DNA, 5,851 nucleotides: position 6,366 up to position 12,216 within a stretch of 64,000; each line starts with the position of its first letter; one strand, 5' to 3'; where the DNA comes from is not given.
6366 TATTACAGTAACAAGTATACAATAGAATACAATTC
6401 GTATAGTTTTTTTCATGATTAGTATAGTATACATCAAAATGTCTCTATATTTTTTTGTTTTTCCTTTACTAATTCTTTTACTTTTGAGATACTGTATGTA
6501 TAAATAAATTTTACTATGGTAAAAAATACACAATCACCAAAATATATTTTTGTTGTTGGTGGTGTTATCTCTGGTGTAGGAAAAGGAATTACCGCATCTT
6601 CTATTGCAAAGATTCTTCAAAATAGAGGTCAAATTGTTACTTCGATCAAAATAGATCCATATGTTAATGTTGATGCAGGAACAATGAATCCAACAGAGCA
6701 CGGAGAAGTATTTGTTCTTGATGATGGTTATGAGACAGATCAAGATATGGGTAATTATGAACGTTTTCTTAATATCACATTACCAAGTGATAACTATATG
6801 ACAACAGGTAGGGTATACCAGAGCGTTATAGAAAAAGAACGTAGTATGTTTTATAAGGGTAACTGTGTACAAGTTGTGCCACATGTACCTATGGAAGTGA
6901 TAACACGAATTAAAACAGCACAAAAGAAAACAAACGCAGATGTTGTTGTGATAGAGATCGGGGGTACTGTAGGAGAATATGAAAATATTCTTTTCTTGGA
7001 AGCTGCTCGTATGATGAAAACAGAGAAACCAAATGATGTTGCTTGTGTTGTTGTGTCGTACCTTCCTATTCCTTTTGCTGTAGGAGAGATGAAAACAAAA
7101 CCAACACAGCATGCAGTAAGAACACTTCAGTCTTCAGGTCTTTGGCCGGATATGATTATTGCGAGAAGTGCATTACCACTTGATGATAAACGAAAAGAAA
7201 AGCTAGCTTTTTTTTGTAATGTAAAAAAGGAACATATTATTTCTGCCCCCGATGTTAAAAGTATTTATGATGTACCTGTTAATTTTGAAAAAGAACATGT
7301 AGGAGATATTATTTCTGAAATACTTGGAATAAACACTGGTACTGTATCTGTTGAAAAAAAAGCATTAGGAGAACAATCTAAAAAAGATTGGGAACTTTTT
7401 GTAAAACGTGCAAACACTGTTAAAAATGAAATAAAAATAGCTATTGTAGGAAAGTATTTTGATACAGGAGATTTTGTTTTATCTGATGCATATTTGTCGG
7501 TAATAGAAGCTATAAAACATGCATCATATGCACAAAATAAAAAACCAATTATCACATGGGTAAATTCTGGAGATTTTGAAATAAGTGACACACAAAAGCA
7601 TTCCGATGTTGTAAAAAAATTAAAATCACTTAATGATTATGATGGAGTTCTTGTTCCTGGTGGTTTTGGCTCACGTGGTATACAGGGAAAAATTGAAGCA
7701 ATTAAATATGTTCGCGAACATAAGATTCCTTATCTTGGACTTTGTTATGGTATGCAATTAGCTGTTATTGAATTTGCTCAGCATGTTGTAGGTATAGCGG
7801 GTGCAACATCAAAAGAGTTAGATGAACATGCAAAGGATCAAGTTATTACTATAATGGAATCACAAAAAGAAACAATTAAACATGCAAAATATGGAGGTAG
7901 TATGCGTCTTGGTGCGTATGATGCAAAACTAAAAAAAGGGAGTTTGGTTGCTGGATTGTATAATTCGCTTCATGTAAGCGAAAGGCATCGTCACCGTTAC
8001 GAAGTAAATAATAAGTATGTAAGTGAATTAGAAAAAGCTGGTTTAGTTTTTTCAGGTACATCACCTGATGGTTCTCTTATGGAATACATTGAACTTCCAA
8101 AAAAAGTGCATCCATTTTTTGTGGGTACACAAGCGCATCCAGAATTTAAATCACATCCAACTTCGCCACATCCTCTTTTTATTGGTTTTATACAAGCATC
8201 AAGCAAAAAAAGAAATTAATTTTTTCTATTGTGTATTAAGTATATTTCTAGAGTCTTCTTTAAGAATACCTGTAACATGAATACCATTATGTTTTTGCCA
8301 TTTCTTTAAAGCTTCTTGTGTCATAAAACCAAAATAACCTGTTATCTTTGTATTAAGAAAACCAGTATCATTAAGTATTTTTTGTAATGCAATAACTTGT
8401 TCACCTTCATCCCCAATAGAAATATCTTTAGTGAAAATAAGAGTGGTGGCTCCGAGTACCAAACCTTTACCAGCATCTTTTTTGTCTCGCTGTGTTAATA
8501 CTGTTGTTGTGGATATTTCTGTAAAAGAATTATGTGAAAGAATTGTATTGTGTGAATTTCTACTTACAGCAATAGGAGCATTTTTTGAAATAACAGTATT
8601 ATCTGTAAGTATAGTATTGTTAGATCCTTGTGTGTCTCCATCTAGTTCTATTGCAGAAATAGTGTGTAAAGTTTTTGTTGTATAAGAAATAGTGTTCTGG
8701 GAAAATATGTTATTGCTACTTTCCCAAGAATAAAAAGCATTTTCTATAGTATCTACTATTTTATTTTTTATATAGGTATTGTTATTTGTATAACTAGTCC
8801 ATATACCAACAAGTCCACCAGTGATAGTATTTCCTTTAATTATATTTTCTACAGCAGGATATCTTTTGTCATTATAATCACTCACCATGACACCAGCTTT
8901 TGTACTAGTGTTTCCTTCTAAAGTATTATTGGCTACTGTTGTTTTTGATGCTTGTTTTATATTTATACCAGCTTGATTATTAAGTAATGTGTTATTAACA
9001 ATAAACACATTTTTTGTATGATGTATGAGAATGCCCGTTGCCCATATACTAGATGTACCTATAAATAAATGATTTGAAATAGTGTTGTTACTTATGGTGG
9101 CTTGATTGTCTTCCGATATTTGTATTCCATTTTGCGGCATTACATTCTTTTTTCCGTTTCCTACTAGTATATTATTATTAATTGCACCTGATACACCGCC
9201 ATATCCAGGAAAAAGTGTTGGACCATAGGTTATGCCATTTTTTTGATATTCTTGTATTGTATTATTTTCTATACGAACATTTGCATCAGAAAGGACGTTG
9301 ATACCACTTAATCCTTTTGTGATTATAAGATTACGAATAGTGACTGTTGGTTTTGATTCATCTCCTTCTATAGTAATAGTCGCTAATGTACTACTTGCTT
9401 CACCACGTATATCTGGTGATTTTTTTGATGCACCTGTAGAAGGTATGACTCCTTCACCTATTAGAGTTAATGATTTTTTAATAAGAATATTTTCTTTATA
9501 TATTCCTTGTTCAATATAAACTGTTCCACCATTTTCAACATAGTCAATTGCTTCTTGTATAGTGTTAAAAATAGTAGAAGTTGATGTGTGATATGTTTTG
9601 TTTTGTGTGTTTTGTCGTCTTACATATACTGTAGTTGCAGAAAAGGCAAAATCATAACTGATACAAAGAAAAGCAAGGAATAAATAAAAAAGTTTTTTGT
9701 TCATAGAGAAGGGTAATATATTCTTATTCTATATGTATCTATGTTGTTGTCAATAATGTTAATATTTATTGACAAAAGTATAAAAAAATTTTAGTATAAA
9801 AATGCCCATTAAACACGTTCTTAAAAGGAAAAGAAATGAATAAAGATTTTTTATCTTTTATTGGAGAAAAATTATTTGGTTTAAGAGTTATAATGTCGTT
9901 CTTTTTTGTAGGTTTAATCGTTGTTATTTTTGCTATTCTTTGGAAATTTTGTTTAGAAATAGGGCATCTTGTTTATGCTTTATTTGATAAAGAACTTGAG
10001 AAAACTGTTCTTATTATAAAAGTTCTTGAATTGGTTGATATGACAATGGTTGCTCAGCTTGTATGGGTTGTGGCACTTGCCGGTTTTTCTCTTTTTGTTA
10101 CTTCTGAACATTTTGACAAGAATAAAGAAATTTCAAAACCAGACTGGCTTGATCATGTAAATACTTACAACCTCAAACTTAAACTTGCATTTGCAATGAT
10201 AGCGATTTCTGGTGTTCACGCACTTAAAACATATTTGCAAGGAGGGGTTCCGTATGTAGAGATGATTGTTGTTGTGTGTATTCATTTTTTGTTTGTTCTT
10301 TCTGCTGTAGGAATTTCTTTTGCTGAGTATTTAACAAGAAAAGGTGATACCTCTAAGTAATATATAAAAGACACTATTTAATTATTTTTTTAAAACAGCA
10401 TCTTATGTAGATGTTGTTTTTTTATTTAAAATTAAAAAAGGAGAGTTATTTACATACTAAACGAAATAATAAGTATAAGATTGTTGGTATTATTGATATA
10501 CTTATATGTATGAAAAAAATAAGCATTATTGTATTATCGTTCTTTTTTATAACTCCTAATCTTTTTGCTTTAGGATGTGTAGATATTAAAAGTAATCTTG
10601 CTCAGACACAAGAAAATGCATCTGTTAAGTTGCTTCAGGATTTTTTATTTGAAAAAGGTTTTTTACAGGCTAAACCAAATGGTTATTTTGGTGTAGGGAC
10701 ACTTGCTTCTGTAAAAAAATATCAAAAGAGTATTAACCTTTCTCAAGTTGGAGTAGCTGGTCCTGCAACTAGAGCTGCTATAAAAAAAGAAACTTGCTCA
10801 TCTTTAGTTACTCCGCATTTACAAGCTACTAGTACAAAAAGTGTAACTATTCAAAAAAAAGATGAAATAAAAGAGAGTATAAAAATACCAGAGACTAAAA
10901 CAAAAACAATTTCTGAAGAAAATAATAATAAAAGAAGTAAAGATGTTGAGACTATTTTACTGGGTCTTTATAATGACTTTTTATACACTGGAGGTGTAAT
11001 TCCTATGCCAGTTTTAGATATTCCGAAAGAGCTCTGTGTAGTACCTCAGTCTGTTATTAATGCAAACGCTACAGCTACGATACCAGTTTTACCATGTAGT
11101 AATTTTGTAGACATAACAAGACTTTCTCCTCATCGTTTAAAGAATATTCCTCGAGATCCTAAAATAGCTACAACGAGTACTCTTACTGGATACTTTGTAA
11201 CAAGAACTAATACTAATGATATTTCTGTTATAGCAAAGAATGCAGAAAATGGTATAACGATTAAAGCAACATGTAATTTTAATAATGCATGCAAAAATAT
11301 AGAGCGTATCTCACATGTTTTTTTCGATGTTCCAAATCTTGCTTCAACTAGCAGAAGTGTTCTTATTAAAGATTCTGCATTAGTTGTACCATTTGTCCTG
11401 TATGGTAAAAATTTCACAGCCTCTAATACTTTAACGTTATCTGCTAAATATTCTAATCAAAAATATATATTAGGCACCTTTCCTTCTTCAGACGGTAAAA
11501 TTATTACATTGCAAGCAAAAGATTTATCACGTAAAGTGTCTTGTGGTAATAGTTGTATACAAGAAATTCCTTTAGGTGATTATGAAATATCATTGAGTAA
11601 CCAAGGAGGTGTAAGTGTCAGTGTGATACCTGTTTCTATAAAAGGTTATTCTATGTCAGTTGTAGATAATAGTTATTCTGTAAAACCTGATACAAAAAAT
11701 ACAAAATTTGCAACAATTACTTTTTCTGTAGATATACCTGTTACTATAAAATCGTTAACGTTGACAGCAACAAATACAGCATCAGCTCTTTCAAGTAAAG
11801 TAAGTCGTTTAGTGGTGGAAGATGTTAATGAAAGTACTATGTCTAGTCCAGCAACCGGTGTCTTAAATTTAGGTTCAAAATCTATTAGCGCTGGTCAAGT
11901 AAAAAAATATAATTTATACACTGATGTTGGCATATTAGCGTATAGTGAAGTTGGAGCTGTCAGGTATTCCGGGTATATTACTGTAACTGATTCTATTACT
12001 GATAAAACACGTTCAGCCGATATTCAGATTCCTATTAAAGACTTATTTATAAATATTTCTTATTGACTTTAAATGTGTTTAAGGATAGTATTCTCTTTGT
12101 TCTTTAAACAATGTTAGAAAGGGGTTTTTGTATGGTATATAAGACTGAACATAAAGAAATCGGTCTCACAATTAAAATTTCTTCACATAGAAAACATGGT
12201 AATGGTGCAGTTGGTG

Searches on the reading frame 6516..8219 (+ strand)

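Call 86: search_protein_families(library=pfam, proteins=[window:6516-8219:+], max_evalue=0.00001)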
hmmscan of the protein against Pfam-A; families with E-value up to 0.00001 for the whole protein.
window:6516-8219:+ (567 aa): 2 families
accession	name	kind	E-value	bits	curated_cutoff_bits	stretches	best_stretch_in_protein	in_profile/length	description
PF06418.20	CTP_synth_N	-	4.4e-106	354.5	26.1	1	9-271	1-264/265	CTP synthase N-terminus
PF00117.34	GATase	-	3.7e-36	125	22.8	1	322-560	2-189/190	Glutamine amidotransferase class-I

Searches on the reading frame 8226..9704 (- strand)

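Call 86: search_protein_families(library=pfam, proteins=[window:8226-9704:-], max_evalue=0.00001)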
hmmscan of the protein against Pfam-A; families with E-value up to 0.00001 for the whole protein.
window:8226-9704:- (492 aa): 3 families
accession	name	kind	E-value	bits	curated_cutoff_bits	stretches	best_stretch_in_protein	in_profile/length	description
PF13229.12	Beta_helix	-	9.1e-22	77.8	25.9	2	223-394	1-158/158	Right handed beta helix region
PF05048.19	NosD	-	3.2e-14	53.3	23.6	1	180-339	29-169/212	Periplasmic copper-binding protein (NosD)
PF01471.23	PG_binding_1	-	1.2e-13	51.4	23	1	434-481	2-49/57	Putative peptidoglycan binding domain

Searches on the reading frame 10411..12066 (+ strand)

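Call 86: search_protein_families(library=pfam, proteins=[window:10411-12066:+], max_evalue=0.00001)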
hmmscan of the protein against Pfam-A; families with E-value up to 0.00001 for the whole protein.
window:10411-12066:+ (551 aa): 1 family
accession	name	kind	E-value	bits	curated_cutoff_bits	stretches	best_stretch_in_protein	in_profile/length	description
PF01471.23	PG_binding_1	-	1.4e-08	35.2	23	1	69-124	2-57/57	Putative peptidoglycan binding domain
